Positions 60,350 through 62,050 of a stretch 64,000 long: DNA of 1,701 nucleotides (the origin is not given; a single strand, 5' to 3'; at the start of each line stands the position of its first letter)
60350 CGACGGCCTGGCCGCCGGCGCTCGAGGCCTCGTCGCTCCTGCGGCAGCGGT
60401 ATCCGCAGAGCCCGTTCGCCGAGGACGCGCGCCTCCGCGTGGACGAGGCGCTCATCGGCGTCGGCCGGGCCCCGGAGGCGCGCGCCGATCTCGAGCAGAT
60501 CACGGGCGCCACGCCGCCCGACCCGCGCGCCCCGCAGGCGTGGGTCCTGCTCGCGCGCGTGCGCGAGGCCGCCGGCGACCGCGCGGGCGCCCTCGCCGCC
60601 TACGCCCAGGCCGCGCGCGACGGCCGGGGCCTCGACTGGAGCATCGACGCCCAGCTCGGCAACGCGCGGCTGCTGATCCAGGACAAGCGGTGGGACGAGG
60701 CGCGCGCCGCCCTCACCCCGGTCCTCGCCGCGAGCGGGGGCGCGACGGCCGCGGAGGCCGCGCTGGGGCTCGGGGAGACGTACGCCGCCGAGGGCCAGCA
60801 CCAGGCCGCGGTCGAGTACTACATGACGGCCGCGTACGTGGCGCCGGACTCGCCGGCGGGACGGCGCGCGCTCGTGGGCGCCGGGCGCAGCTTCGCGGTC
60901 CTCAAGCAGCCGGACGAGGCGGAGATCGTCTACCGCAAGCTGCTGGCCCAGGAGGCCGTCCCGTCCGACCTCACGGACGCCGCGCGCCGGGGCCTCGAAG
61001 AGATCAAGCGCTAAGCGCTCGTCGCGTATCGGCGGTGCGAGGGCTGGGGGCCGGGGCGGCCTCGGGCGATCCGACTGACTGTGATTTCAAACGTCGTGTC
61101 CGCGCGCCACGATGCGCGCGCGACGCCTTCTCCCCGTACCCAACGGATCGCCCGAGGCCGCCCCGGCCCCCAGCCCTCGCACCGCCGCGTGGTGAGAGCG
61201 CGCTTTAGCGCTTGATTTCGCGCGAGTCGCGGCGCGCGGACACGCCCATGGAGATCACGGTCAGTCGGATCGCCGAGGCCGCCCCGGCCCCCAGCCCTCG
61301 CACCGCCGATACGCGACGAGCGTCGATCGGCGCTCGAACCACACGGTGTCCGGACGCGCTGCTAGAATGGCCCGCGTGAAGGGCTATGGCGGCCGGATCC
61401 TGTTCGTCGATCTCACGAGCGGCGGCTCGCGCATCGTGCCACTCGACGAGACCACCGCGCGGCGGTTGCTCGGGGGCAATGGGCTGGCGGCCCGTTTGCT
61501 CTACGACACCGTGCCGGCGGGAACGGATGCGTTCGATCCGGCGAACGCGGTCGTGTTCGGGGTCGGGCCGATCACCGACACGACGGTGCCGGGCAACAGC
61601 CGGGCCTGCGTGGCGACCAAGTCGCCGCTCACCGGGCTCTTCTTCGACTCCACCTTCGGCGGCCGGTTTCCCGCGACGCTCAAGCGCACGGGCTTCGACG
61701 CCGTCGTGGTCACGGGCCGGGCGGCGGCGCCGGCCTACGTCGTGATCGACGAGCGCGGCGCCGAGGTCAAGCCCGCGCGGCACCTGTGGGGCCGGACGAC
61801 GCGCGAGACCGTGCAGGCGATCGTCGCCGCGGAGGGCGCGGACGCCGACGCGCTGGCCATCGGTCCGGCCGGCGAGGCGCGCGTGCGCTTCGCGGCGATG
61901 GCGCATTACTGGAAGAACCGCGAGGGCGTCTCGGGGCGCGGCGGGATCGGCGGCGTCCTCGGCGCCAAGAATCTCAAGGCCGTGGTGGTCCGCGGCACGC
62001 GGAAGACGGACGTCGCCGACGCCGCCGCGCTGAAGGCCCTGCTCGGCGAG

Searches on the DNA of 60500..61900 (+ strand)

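Call 8: search_rna_families(source=window, start=60500, end=61900, threshold=evalue, max_evalue=10)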
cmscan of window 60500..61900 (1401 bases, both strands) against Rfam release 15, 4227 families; matches with E-value up to 10: 4.
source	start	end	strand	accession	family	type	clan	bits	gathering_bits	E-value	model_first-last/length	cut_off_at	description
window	61042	61176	-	RF03486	mir-3940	Gene; miRNA;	-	24.1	84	0.12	1-92/92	no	mir-3940 microRNA precursor family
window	61267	61292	+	RF03314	mir-1908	Gene; miRNA;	-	20.8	82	3.9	1-73/73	no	mir-1908 microRNA precursor family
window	61757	61809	+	RF01523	TB10Cs1H2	Gene; snRNA; snoRNA; HACA-box;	-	15.6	50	6.9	1-63/63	no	Trypanosomatid snoRNA TB10Cs1H2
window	61446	61531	-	RF00106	RNAI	Gene; antisense;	-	14.8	47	9.7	1-102/102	no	RNAI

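Call 39: search_dna_similar(query=window:61010-61330:+, collection=plasmids, mode=distant, max_evalue=0.01, max_rows=10)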
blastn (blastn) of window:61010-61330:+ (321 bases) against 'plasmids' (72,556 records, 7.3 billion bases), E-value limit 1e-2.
No match.

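Call 40: search_dna_similar(query=window:61010-61330:+, collection=phages, mode=distant, max_evalue=0.01, max_rows=10)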
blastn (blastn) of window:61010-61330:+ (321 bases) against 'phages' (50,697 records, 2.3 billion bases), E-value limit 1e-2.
No match.
